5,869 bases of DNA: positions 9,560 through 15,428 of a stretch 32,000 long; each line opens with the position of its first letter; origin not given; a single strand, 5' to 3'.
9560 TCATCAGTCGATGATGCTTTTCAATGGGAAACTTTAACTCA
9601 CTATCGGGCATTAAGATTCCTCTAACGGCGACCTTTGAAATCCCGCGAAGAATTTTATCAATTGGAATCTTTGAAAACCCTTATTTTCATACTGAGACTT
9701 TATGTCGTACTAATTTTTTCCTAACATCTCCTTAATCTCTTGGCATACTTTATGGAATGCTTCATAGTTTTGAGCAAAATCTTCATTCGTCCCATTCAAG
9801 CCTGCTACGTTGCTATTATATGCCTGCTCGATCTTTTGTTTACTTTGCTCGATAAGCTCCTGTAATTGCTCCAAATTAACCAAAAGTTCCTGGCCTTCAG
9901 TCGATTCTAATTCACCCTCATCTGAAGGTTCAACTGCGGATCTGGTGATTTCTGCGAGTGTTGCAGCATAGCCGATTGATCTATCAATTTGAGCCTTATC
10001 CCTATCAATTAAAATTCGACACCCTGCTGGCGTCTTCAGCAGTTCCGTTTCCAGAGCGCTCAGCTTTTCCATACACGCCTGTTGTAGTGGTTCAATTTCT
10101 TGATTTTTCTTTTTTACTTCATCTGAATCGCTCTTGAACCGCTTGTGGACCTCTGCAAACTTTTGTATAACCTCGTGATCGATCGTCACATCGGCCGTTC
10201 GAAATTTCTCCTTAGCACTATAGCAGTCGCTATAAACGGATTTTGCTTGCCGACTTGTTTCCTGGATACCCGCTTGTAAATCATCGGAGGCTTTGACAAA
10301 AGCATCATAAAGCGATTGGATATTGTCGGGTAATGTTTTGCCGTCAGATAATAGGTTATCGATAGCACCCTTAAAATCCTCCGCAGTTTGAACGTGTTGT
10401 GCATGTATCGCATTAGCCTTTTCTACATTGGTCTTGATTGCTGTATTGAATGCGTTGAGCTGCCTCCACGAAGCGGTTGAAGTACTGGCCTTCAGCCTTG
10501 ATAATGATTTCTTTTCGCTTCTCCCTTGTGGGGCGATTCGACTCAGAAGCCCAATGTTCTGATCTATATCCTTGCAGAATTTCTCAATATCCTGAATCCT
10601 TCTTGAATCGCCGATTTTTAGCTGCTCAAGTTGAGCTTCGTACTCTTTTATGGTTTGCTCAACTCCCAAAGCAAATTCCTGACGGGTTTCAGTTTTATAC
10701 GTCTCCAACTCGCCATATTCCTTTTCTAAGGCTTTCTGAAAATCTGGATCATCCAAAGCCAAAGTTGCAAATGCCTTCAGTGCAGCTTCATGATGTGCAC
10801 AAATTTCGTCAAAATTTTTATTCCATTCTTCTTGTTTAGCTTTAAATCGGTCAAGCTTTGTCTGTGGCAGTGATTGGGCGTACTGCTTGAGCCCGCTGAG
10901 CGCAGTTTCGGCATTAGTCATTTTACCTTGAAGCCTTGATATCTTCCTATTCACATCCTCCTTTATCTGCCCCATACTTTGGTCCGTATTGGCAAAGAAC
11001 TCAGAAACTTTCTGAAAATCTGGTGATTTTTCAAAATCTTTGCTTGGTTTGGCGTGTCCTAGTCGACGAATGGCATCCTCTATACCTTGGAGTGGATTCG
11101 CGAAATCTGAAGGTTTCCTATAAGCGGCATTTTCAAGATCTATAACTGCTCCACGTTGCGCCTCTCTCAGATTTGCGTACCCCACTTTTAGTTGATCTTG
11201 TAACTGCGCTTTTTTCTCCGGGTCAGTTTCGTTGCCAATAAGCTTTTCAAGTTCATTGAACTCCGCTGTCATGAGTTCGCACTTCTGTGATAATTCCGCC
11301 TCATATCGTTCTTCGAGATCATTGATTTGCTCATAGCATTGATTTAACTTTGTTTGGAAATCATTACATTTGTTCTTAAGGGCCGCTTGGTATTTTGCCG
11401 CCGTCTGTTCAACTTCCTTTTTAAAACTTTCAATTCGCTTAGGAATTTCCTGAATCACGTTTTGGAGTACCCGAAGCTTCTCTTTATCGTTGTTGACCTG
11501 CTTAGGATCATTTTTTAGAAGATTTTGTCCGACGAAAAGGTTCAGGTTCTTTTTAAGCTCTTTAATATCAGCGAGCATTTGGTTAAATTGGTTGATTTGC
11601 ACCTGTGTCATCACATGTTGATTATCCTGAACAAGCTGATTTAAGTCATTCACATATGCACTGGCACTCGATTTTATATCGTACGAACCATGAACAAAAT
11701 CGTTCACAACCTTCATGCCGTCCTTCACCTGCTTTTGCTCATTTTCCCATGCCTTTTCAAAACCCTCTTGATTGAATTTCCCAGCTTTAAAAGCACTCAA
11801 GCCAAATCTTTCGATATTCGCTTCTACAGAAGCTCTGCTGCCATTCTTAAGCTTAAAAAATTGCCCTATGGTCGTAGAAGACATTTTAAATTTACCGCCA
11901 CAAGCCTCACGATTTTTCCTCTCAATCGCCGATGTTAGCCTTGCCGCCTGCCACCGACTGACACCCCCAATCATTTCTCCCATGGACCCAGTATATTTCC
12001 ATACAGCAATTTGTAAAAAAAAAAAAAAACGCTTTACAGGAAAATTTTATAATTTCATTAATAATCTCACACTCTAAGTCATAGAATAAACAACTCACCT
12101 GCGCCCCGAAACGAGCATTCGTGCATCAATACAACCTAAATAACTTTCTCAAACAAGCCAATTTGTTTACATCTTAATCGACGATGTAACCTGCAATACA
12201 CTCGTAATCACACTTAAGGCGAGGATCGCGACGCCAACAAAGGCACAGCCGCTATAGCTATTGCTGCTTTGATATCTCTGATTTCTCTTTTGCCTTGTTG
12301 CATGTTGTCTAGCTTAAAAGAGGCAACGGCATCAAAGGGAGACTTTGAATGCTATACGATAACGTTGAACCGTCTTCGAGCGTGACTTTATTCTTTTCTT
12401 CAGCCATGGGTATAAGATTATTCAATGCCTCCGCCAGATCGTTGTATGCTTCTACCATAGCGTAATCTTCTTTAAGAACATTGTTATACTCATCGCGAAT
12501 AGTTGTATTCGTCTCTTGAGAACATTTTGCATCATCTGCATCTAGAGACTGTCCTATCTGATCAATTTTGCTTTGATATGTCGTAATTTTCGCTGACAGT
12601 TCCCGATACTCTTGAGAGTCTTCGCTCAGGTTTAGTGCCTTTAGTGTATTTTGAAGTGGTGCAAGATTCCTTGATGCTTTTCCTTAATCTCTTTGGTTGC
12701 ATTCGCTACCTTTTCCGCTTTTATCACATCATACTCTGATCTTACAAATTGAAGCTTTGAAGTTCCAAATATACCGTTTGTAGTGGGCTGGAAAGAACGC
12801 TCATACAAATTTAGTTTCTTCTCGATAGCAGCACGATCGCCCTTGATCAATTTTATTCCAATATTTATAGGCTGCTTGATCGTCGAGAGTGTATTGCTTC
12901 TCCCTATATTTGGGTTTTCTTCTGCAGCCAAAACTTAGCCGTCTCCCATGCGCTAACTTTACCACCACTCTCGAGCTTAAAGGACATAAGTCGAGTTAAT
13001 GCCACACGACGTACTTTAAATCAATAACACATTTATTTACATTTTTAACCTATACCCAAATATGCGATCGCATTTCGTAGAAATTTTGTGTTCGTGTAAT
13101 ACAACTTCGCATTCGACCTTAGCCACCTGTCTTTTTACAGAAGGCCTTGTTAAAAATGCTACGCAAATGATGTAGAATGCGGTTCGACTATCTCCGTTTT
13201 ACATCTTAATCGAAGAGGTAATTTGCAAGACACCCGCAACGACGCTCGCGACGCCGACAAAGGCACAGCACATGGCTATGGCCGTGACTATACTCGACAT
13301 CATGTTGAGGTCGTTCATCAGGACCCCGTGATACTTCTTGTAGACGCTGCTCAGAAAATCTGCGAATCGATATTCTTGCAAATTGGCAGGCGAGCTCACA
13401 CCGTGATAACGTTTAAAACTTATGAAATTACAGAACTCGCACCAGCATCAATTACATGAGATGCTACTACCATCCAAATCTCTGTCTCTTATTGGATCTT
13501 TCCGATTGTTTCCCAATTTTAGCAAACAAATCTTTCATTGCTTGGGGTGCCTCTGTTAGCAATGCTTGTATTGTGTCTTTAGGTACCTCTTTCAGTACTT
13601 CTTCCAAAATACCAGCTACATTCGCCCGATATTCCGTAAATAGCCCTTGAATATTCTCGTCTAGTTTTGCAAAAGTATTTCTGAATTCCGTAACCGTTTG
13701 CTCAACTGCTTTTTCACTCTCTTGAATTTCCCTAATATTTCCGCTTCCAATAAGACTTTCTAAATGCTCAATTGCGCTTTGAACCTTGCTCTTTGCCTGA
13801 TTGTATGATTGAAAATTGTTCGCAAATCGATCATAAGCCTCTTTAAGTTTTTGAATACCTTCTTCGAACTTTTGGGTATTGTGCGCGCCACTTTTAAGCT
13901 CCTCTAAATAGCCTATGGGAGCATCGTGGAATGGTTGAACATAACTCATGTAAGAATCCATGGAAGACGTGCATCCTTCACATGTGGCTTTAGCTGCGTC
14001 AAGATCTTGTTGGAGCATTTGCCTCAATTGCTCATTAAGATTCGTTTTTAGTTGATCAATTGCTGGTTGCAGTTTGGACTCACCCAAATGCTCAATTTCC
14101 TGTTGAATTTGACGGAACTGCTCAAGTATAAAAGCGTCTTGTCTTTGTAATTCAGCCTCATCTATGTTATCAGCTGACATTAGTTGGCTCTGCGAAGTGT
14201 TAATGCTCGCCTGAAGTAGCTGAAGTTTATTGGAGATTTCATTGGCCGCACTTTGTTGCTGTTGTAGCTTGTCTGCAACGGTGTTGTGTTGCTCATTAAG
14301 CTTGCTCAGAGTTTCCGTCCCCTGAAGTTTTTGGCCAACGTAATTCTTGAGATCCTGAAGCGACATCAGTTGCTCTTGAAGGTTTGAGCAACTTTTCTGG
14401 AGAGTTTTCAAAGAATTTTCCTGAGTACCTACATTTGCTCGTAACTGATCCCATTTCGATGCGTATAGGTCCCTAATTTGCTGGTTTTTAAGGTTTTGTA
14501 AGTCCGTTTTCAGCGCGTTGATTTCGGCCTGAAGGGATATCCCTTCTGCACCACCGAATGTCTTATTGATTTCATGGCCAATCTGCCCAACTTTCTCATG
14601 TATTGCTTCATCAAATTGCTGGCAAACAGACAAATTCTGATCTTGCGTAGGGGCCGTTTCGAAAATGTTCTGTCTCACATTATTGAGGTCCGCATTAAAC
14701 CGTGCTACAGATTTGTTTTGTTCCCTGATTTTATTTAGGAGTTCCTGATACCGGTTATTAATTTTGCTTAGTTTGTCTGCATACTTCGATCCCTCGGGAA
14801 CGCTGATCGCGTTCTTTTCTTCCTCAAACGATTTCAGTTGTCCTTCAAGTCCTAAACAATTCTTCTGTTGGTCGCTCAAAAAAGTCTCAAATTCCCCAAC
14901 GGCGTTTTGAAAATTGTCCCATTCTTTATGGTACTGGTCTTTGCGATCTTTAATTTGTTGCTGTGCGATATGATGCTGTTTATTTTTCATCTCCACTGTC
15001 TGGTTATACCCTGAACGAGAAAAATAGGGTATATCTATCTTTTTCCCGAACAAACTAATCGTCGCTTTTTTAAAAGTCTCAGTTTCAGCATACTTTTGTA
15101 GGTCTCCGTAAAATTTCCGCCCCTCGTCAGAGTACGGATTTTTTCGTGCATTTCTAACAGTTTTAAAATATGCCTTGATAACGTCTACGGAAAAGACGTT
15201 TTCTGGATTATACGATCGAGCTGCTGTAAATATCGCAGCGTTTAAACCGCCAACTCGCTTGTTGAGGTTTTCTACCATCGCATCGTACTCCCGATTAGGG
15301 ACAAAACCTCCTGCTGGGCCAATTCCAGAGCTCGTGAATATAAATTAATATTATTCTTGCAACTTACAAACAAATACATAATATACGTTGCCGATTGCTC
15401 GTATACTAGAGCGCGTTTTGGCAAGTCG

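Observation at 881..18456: Tandem array of 11 paralogous coiled-coil genes co-oriented with, and directly downstream of, a lone gspF/pilC gene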

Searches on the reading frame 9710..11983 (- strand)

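Call 4: search_protein_families(library=pfam, proteins=[window:9710-11983:-], max_evalue=0.1)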
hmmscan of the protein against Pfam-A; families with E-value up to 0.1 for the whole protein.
window:9710-11983:- (757 aa): 4 families
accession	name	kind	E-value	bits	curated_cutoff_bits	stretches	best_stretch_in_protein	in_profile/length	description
PF04513.17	Baculo_PEP_C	-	0.00053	20.5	38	0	451-546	3-99/140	Baculovirus polyhedron envelope protein, PEP, C terminus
PF02601.20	Exonuc_VII_L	-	0.0084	16.1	35.9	1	130-282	139-292/315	Exonuclease VII, large subunit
PF20072.4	DUF6468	-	0.038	14.6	26.9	0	344-371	8-35/76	Domain of unknown function (DUF6468)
PF13496.11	DUF4120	-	0.048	14.3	27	0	357-396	4-43/96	Domain of unknown function (DUF4120)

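Call 61: search_protein_families(library=ncbifam, proteins=[window:9710-11983:-], max_evalue=0.01)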
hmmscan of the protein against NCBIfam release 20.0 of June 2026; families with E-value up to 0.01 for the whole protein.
window:9710-11983:- (757 aa): 2 families
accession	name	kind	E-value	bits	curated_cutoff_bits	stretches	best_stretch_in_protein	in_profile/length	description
NF003034.1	PRK03918.1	equivalog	0.00058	18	700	0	73-261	158-346/878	DNA double-strand break repair ATPase Rad50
TIGR02169.1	SMC_prok_A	equivalog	0.006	14.3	729.4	1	313-566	670-917/1165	chromosome segregation protein SMC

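Call 62: search_protein_families(library=padloc, proteins=[window:9710-11983:-], max_evalue=0.01)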
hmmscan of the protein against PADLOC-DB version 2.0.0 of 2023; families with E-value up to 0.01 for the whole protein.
window:9710-11983:- (757 aa): 2 families
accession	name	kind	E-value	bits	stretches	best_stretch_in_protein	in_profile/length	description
PDLC00601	ZorA1|ZorA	-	5.4e-05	20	1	324-570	369-612/699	MotA/ExbB/TolQ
PDLC03865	LmuB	-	0.0029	13.8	0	339-635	182-488/1007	-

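Call 84: search_protein_families(library=phrogs, proteins=[window:9710-11983:-], max_evalue=0.001)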
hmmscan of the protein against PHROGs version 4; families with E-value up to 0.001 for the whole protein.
window:9710-11983:- (757 aa): 1 family
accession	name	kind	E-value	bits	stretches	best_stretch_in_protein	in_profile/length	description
phrog_167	-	tail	2.9e-06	26.3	1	491-751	80-235/1555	tail length tape measure protein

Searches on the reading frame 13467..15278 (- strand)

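Call 4: search_protein_families(library=pfam, proteins=[window:13467-15278:-], max_evalue=0.1)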
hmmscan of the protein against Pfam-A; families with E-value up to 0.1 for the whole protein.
window:13467-15278:- (603 aa): 3 families
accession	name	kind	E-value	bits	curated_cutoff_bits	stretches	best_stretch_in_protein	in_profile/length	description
PF16785.10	SMBP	-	0.042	14.5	29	0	489-533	65-109/111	Small metal-binding protein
PF09177.16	STX6_10_61_N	-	0.058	14.4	29.4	1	492-545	3-59/99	Syntaxin 6/10/61, N-terminal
PF03718.19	Glyco_hydro_49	-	0.096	13.1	27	0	258-315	33-88/118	Glycosyl hydrolase family 49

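Call 61: search_protein_families(library=ncbifam, proteins=[window:13467-15278:-], max_evalue=0.01)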
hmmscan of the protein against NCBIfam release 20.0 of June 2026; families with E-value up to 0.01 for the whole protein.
window:13467-15278:- (603 aa): 8 families
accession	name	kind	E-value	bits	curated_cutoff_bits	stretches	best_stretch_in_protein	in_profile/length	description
TIGR02168.1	SMC_prok_B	equivalog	1e-10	40.1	567.35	2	363-593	672-910/1181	chromosome segregation protein SMC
TIGR02169.1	SMC_prok_A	equivalog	7.4e-10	37.2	729.4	3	400-546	677-825/1165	chromosome segregation protein SMC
NF045487.1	ASRP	equivalog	1.4e-08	33.8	300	2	249-544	123-407/593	archaea-specific SMC-related protein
NF047515.1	SpiroCoCo_C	equivalog_domain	5e-06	25.9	125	1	378-543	3-172/313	SpiroCoCo family coiled-coil protein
TIGR04523.1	Mplasa_alph_rch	subfamily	2.3e-05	22.6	270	0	291-598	221-525/745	helix-rich protein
NF045780.1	TrlF_fam_ATP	equivalog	0.0015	17.3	350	0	458-597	486-631/944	TrlF family AAA-like ATPase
TIGR04527.1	mycoplas_twoTM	subfamily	0.0047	16.6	125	1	452-565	47-152/248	MG_279/MG_280 family protein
NF053606.1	Sta1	subfamily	0.0095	16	80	0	327-373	18-65/100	Sta1 family transcriptional regulator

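Call 62: search_protein_families(library=padloc, proteins=[window:13467-15278:-], max_evalue=0.01)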
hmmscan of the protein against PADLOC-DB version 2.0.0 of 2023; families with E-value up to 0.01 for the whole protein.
window:13467-15278:- (603 aa): 12 families
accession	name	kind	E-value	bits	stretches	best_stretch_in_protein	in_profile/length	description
PDLC03865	LmuB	-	6.6e-11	39.1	1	82-546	361-846/1007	-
PDLC03859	LmuB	-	5.2e-09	33.8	1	286-592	191-487/611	-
PDLC00551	JetC2|JetC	-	2.7e-08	30.2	1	403-552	818-960/1365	DUF3584 domain; MukB-like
PDLC00550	JetC2|JetC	-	1.4e-06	24.3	2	313-557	723-959/1355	DUF3584 domain; MukB-like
PDLC00582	JetC3|JetC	-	2.5e-05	20.3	2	182-500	777-1088/1472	DUF3584 domain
PDLC00581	JetC3|JetC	-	0.0001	18.3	1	250-554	792-1093/1473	DUF3584 domain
PDLC00580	JetC3|JetC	-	0.00023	17.5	0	93-228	280-414/1068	DUF3584 domain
PDLC00519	JetC1|JetC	-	0.00078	15.7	1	298-565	217-471/1097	DUF3584 domain; MukB-like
PDLC02722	PbeC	-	0.0034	14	0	106-229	366-488/643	PbeC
PDLC00512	JetC1|JetC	-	0.0055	12.8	1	249-492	625-866/1123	DUF3584 domain; MukB-like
PDLC02747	PbeC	-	0.0066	13.3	0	464-567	209-314/632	PbeC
PDLC00254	LmuB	-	0.0068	13.1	0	335-544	191-405/563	AAA ATPase domain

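Call 84: search_protein_families(library=phrogs, proteins=[window:13467-15278:-], max_evalue=0.001)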
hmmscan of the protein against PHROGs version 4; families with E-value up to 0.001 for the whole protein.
window:13467-15278:- (603 aa): 0 families
